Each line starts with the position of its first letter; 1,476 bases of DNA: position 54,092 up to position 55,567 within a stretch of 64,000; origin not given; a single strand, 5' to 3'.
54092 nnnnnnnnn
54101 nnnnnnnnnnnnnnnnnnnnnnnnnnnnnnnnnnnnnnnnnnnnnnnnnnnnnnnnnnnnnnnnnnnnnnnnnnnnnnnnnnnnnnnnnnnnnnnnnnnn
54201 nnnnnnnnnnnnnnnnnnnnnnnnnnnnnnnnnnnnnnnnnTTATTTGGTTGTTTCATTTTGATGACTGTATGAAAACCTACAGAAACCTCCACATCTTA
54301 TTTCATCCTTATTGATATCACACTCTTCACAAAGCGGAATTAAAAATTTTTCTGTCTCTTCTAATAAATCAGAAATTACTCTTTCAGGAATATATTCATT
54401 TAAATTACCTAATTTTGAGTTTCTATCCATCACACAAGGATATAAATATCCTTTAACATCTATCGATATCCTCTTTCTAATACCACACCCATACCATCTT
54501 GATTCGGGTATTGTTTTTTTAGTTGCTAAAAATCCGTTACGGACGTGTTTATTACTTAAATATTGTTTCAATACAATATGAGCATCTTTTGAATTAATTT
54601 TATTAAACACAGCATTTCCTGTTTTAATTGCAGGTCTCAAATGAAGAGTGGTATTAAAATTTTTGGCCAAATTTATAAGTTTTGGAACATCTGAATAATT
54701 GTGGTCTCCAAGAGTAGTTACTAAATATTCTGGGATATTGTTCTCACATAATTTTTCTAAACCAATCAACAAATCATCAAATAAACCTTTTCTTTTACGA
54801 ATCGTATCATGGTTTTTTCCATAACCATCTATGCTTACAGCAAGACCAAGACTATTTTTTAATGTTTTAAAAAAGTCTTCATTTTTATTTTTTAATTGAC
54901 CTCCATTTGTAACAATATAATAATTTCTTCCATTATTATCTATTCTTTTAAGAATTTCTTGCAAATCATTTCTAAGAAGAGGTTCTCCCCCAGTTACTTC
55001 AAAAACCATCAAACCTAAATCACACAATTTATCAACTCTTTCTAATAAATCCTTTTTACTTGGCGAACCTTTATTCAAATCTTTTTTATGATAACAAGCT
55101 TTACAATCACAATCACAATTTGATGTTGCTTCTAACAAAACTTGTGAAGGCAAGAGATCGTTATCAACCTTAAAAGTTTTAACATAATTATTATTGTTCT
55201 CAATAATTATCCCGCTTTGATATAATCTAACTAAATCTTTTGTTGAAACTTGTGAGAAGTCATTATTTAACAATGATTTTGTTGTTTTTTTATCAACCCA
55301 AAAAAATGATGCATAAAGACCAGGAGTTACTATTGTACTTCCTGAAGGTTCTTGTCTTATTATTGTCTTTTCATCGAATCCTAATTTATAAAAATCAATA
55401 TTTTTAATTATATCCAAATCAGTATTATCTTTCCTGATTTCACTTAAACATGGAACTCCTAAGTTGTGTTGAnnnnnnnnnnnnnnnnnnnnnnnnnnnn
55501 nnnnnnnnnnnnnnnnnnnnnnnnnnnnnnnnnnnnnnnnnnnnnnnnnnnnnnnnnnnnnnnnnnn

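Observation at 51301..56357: Undescribed radical-SAM/SPASM peptide-maturation-like gene cluster (3 rSAM-SPASM paralogs + SAM methyltransferase + PP-loop ATPase + small peptide ORF)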

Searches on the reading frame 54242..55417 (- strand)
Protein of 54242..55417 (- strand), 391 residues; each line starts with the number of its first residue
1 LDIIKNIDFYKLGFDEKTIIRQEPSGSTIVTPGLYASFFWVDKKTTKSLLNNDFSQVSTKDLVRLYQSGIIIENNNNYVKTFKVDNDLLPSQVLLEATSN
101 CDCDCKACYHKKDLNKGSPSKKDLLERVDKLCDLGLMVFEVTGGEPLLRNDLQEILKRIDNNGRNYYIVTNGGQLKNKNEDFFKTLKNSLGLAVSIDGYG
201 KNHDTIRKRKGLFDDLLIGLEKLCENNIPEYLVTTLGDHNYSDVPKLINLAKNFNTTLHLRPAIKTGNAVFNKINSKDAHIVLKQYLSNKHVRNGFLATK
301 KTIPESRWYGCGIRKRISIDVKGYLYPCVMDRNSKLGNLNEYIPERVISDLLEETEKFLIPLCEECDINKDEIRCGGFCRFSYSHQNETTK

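Call 3: search_protein_families(library=pfam, proteins=[window:54242-55417:-], max_evalue=0.01)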
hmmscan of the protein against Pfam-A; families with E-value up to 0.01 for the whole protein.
window:54242-55417:- (391 aa): 4 families
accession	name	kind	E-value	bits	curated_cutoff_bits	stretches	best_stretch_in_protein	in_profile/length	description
PF04055.27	Radical_SAM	-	8.6e-16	59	29.5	1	97-250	3-165/166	Radical SAM superfamily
PF13353.11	Fer4_12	-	3.6e-06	27.8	22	1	99-199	13-116/137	4Fe-4S single cluster domain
PF13186.11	SPASM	-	0.0068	17.1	21.5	1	313-366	4-66/67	Iron-sulfur cluster-binding domain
PF13344.12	Hydrolase_6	-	0.0097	16.4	27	0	153-205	20-69/101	Haloacid dehalogenase-like hydrolase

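Call 4: search_protein_families(library=ncbifam, proteins=[window:54242-55417:-], max_evalue=0.01)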
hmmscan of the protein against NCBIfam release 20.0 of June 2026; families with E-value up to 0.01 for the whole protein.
window:54242-55417:- (391 aa): 54 families (the best 25 are shown)
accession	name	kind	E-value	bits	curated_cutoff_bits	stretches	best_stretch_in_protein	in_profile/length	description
TIGR04051.1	rSAM_NirJ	equivalog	1.1e-20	73.9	515.45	1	96-253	7-165/354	heme d1 biosynthesis radical SAM protein NirJ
TIGR04054.1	rSAM_NirJ1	equivalog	6.2e-19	67.9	650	1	93-255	38-201/387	putative heme d1 biosynthesis radical SAM protein NirJ1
TIGR04347.1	pseudo_SAM_Halo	equivalog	6.3e-19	68.5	525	1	93-252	40-200/390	TIGR04347 family pseudo-SAM/SPASM protein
TIGR03961.1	rSAM_PTO1314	hypoth_equivalog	2.1e-18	66.7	306.05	1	100-264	32-191/332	PTO1314 family radical SAM protein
TIGR04545.1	rSAM_ahbD_hemeb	equivalog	5.6e-18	65.5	500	1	95-288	4-203/339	heme b synthase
TIGR04546.1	rSAM_ahbC_deAc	equivalog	9.1e-17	60.9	650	1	93-254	41-203/390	12,18-didecarboxysiroheme deacetylase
NF047865.1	rSAM_PapB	equivalog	2.4e-16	59.9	340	1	93-385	5-322/330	PapB family radical SAM/SPASM ranthipeptide maturase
TIGR04251.1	SCM_rSAM_ScmF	equivalog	3e-15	56.5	400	1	93-254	6-172/353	SynChlorMet cassette radical SAM/SPASM protein ScmF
TIGR04055.1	rSAM_NirJ2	equivalog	5e-15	55.8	500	1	96-270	5-181/326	putative heme d1 biosynthesis radical SAM protein NirJ2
TIGR04466.1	rSAM_BlsE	equivalog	5.4e-15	55.7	400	1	99-252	11-163/327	cytosylglucuronate decarboxylase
TIGR04250.1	SCM_rSAM_ScmE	equivalog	5.5e-15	55.1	400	1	90-271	2-181/358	SynChlorMet cassette radical SAM/SPASM protein ScmE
TIGR04403.1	rSAM_skfB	equivalog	8.5e-15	54.4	300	1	56-269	73-283/402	sporulation killing factor system radical SAM maturase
TIGR04133.1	rSAM_w_lipo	hypoth_equivalog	1.6e-14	53.6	425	1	91-249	24-187/350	TIGR04133 family radical SAM/SPASM protein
TIGR03470.1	HpnH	equivalog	1.6e-14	53.6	225.05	1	88-255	25-191/318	adenosyl-hopene transferase HpnH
TIGR02668.1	moaA_archaeal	equivalog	2e-14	53.3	325.25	1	95-276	14-201/303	GTP 3',8-cyclase MoaA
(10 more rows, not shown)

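Call 9: find_homologous_proteins(query=window:54242-55417:-)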
Query window:54242-55417:- (391 aa): 62 proteins with E <= 0.001 among 4661 candidates.
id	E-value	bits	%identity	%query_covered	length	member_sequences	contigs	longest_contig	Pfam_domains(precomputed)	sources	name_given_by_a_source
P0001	2.5e-263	891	100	100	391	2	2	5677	PF04055.28,PF13353.12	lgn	-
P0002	1.8e-129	450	50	99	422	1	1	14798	PF04055.28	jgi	-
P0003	1.3e-127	444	52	97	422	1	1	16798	PF04055.28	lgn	-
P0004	7.9e-126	438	51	100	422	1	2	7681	PF04055.28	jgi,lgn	jgi:radical SAM protein with 4Fe4S-binding SPASM domain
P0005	2.7e-124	433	51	97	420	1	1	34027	PF04055.28,PF13353.12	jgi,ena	-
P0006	1.8e-121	424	51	96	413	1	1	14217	PF04055.28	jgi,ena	-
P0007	1.3e-101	359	45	97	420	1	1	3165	PF04055.28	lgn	-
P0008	3.2e-101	357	46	96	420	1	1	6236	PF04055.28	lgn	-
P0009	1.5e-99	352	45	95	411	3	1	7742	PF04055.28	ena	-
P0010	1.9e-99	351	45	95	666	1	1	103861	PF13847.13,PF13489.13,PF13649.13,PF04055.28,PF01209.25,PF08241.19,PF08242.19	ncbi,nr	ncbi:MAG: methyltransferase domain-containing protein [Patescibacteria group bacterium]|nr:methyltra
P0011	6.5e-99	350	46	96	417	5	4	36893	PF04055.28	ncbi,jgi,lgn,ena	ncbi:MAG: radical SAM protein [Parcubacteria group bacterium]|jgi:radical SAM protein with 4Fe4S-bin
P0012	1.7e-98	348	45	97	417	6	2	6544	PF04055.28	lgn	-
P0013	4.5e-98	347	46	95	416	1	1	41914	PF04055.28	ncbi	ncbi:MAG: radical SAM protein [bacterium]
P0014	5.3e-98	347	44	98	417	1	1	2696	PF04055.28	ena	-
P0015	7.8e-98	346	46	97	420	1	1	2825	PF04055.28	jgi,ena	-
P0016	1.5e-97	345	45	98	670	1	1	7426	PF13847.13,PF13489.13,PF13649.13,PF04055.28,PF08241.19,PF08242.19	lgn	-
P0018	5.2e-97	343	43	96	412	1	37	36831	PF04055.28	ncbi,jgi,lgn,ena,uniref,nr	ncbi:hypothetical protein COT93_03255 [Candidatus Falkowbacteria bacterium CG10_big_fil_rev_8_21_14_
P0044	2.4e-87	312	43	94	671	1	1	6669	PF13847.13,PF13489.13,PF13649.13,PF04055.28,PF08241.19,PF08242.19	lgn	-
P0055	1.7e-20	92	36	50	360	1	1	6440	PF13186.12,PF04055.28,PF13353.12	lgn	-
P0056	6.4e-11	60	29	45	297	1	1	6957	PF13186.12,PF04055.28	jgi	jgi:radical SAM protein with 4Fe4S-binding SPASM domain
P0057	4.4e-8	51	30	55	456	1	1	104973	PF13186.12,PF04055.28,PF13353.12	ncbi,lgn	-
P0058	2.8e-7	48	29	41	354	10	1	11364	PF13186.12,PF04055.28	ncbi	-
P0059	9.2e-7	46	30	35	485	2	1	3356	PF13186.12,PF04055.28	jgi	jgi:radical SAM protein with 4Fe4S-binding SPASM domain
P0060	1.4e-6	46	32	34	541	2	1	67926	PF13186.12,PF04055.28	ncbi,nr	ncbi:MAG TPA: radical SAM protein [Methanocorpusculum sp.]|nr:radical SAM protein [Methanocorpusculu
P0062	1.9e-6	45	29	34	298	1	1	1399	PF13186.12,PF04055.28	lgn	-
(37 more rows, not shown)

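Call 12: find_encoding_contigs(protein=P0018, flank=8000, max_places=3)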
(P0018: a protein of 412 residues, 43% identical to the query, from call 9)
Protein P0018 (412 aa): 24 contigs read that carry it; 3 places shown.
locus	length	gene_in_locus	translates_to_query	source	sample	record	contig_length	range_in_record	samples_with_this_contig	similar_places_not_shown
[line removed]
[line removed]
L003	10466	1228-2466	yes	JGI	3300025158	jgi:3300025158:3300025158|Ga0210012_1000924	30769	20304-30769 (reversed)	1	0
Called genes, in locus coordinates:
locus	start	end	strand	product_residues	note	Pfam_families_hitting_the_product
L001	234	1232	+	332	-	-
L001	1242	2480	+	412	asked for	PF04055:Radical_SAM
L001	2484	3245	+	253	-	PF01209:Ubie_methyltran (weak), PF13489:Methyltransf_23, PF13847:Methyltransf_31, PF08241:Methyltransf_11, PF08242:Methyltransf_12, PF13649:Methyltransf_25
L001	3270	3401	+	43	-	-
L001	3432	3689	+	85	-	-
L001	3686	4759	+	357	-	PF04055:Radical_SAM, PF13186:SPASM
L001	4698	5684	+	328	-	PF04055:Radical_SAM, PF13186:SPASM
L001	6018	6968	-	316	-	PF00551:Formyl_trans_N, PF02911:Formyl_trans_C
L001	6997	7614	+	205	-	PF09335:VTT_dom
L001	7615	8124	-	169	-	PF01327:Pep_deformylase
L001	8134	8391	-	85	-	-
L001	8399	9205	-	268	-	PF02900:LigB, PF01875:Memo (faint)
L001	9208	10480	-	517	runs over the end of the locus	-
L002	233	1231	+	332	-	-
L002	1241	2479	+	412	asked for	PF04055:Radical_SAM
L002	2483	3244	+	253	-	PF01209:Ubie_methyltran (weak), PF13489:Methyltransf_23, PF13847:Methyltransf_31, PF08241:Methyltransf_11, PF08242:Methyltransf_12, PF13649:Methyltransf_25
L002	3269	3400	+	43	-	-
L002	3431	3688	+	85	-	-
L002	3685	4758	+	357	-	PF04055:Radical_SAM, PF13186:SPASM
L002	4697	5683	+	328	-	PF04055:Radical_SAM, PF13186:SPASM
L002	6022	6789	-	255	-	-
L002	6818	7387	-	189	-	-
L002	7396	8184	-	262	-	-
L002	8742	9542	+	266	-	PF23343:REP_ORF2-G2P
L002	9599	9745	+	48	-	-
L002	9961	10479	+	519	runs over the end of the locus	PF00239:Resolvase, PF07508:Recombinase, PF13408:Zn_ribbon_recom (weak)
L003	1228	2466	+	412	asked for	PF04055:Radical_SAM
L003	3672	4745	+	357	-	PF04055:Radical_SAM, PF13186:SPASM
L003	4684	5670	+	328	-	PF04055:Radical_SAM, PF13186:SPASM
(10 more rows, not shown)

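Call 13: find_encoding_contigs(protein=P0005, flank=8000, max_places=2)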
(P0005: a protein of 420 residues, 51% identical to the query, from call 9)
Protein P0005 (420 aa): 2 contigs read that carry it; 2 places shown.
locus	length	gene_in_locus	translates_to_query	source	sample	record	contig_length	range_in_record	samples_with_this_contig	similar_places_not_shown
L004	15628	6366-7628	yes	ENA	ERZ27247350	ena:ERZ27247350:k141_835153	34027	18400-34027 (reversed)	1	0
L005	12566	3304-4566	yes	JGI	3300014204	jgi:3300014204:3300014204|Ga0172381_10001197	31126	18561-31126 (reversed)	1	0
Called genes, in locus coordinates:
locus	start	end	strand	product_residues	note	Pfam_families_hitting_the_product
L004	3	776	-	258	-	?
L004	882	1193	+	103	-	PF00935:Ribosomal_L44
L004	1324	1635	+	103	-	-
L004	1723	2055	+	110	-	-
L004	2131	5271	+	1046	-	PF00133:tRNA-synt_1, PF09334:tRNA-synt_1g, PF08264:Anticodon_1, PF19302:DUF5915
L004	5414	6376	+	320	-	PF01171:ATP_bind_3 (weak)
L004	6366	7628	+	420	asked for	PF13353:Fer4_12 (faint), PF04055:Radical_SAM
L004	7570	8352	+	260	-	PF01209:Ubie_methyltran, PF13489:Methyltransf_23 (weak), PF13649:Methyltransf_25, PF13847:Methyltransf_31, PF08241:Methyltransf_11, PF08242:Methyltransf_12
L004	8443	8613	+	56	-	-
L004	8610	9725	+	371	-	PF04055:Radical_SAM, PF13353:Fer4_12, PF13186:SPASM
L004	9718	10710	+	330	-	PF13353:Fer4_12, PF04055:Radical_SAM, PF13186:SPASM (weak)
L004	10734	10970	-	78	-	PF18898:DUF5654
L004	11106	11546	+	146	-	-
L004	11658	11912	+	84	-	PF01248:Ribosomal_L7Ae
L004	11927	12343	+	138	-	PF07650:KH_2 (faint), PF26594:KH_NusA_2nd (faint)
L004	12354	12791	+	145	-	PF00164:Ribosom_S12_S23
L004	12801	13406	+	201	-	PF00177:Ribosomal_S7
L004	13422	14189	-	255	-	-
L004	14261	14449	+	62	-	-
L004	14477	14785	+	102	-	-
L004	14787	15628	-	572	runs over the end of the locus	-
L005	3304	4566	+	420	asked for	PF13353:Fer4_12 (faint), PF04055:Radical_SAM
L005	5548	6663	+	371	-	PF04055:Radical_SAM, PF13353:Fer4_12, PF13186:SPASM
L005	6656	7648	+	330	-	PF13353:Fer4_12, PF04055:Radical_SAM, PF13186:SPASM (weak)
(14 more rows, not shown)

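Call 18: find_encoding_contigs(protein=P0001, flank=6000, max_places=4)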
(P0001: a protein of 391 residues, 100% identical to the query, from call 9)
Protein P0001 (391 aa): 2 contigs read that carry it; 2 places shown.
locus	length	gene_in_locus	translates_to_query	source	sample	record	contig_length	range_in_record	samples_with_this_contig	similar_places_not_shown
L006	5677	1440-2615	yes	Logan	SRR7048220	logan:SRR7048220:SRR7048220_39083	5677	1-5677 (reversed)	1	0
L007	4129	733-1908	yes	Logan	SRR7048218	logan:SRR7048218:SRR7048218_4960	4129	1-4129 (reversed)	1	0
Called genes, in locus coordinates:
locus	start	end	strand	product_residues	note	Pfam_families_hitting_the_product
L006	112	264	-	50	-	-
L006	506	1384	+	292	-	PF01171:ATP_bind_3 (faint)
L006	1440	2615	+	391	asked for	PF04055:Radical_SAM, PF13353:Fer4_12 (weak)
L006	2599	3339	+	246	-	PF01209:Ubie_methyltran (weak), PF03848:TehB (weak), PF05175:MTS, PF13489:Methyltransf_23, PF08241:Methyltransf_11, PF08242:Methyltransf_12, PF13649:Methyltransf_25, PF13847:Methyltransf_31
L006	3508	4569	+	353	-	PF04055:Radical_SAM, PF13353:Fer4_12, PF13186:SPASM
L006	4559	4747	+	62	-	PF04055:Radical_SAM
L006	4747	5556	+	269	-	PF13186:SPASM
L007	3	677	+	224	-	?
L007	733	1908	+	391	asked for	PF04055:Radical_SAM, PF13353:Fer4_12 (weak)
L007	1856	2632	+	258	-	PF01209:Ubie_methyltran (weak), PF03848:TehB (weak), PF05175:MTS, PF13489:Methyltransf_23, PF08241:Methyltransf_11, PF08242:Methyltransf_12, PF13649:Methyltransf_25, PF13847:Methyltransf_31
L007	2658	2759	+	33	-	-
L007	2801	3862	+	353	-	PF04055:Radical_SAM, PF13353:Fer4_12, PF13186:SPASM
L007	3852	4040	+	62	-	PF04055:Radical_SAM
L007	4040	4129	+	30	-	?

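Call 20: find_related_loci(query=A1, collection=genome_contigs, flank=6000)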
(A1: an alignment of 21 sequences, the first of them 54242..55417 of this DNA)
Query A1 (391 aa) in genome_contigs; peptide patterns used: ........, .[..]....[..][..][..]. (x = any residue, [..] = any of these).
208 stretches matched a pattern; 80 encode a relative of the query (tblastn E <= 1e-3); 80 distinct loci.
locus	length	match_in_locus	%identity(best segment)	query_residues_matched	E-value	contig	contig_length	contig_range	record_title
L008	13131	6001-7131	45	17-386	2e-106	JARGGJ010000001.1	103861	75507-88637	MAG: Patescibacteria group bacterium isolate C14-29 NODE_1_length_103861_cov_8.241049, whole genome shotgun sequence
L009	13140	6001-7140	45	14-385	4e-104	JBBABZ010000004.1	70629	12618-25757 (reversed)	MAG: Candidatus Paceibacterota bacterium isolate SO_2017_LW1_35 NODE_172_length_70629_cov_2.824870_LW64-88_2017, whole g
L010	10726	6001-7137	46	8-382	2e-103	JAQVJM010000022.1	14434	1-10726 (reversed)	MAG: Candidatus Moraniibacteriota bacterium isolate STE_63 NODE_9952_length_14434_cov_16.814217_Sandtown_E, whole genome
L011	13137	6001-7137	46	8-382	2e-103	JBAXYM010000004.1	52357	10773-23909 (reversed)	MAG: Patescibacteria group bacterium isolate SO_2016_CLC_T1_18 scaffold00169_PH3_Jul14_2016, whole genome shotgun sequen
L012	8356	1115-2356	42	2-387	1e-102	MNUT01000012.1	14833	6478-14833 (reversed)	MAG: Candidatus Falkowbacteria bacterium CG1_02_37_21 cg1_0.2_scaffold_3856_c, whole genome shotgun sequence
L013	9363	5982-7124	43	14-388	5e-102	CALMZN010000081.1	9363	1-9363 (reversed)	MAG TPA_asm: uncultured bacterium isolate SRR5468112_bin.23_CONCOCT_v1.1_MAG genome assembly, contig: ERZ781236.1864, wh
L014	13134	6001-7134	43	18-387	3e-98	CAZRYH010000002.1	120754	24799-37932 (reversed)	MAG TPA_asm: uncultured Gammaproteobacteria bacterium isolate SRP263991_co1_300 genome assembly, contig: NODE_75_length_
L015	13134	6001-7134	46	14-385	5e-101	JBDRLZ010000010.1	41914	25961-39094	MAG: bacterium isolate MEGAHIT-group-1.804 k141_9827978, whole genome shotgun sequence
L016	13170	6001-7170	44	8-387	4e-94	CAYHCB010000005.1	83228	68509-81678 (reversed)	MAG TPA_asm: uncultured Gammaproteobacteria bacterium isolate ERP119702_co1_231 genome assembly, contig: NODE_178_length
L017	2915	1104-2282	41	8-391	8e-91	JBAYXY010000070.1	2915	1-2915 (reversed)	MAG: Candidatus Paceibacterota bacterium isolate SO_2017_CLC_14 scaffold_72610_c1_PH3_2017, whole genome shotgun sequenc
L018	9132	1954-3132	40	8-391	1e-87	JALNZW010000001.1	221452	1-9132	MAG: Patescibacteria group bacterium isolate SO_2017_LW2 bin 120 scaffold_35_c1_LW138R_2017, whole genome shotgun sequen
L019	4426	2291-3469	40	8-391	3e-87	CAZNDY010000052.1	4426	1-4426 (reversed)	MAG TPA_asm: uncultured Gammaproteobacteria bacterium isolate SRP241341_co1_32 genome assembly, contig: NODE_16900_lengt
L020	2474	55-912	47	105-388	2e-83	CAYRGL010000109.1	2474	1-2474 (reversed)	MAG TPA_asm: uncultured Gammaproteobacteria bacterium isolate binchicken_co54_244 genome assembly, contig: NODE_94344_le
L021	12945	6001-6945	27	71-391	2e-28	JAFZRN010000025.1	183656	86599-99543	MAG: Eubacterium sp. isolate RGIG8032 Water_buffalos_Rumen-1__c569900, whole genome shotgun sequence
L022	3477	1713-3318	27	84-267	1e-16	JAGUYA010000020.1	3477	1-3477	MAG: Candidatus Omnitrophota bacterium isolate DeMMO4_14 c_000000019815, whole genome shotgun sequence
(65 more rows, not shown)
